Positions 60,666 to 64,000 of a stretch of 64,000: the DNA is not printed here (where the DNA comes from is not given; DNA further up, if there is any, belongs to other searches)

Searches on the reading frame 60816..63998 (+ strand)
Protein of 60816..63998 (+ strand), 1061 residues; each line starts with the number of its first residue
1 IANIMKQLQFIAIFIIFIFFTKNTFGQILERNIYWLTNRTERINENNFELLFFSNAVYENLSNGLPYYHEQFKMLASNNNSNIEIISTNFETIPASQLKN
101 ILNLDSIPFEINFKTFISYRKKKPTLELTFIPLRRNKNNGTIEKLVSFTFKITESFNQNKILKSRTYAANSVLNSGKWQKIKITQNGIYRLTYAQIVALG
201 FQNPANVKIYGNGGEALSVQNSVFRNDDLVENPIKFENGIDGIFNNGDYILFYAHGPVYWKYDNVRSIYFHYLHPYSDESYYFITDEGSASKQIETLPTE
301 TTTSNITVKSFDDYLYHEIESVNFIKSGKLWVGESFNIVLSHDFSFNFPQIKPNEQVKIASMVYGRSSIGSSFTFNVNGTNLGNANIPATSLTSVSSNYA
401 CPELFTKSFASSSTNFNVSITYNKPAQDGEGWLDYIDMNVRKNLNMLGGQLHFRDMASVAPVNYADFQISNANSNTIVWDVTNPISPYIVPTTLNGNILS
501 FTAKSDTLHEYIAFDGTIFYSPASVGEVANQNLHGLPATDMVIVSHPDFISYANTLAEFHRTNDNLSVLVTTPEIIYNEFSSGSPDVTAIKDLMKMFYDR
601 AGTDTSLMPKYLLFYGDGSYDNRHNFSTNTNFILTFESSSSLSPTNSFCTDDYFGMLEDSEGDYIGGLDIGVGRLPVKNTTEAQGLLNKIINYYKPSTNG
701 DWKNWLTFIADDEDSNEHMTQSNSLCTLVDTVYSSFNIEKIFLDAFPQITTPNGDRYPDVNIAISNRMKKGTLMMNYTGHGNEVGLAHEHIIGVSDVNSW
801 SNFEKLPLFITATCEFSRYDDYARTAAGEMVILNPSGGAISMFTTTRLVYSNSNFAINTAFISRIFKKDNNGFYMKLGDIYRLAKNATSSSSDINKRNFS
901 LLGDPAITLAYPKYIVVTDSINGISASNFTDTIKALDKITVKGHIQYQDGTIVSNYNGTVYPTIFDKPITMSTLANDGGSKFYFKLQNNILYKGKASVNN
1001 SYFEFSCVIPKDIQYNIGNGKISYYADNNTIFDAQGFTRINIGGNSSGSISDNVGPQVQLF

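Call 49: search_protein_families(library=ncbifam, proteins=[window:60816-63998:+], max_evalue=0.00001)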
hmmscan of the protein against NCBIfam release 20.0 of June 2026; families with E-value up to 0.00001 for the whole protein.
window:60816-63998:+ (1061 aa): 3 families
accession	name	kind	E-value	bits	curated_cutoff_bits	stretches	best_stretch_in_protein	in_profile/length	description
NF033707.1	T9SS_sortase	equivalog_domain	0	1058.2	420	1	172-1061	1-885/1095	type IX secretion system sortase PorU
NF052324.1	PorU_rel_Nterm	equivalog_domain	1.2e-43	149.4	450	1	177-941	31-799/879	putative type IX secretion system sortase PorU2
NF052318.1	T9SS_sortase_N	equivalog_domain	5.4e-18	65.5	40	1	13-150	5-139/140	type IX secretion system sortase PorU, long form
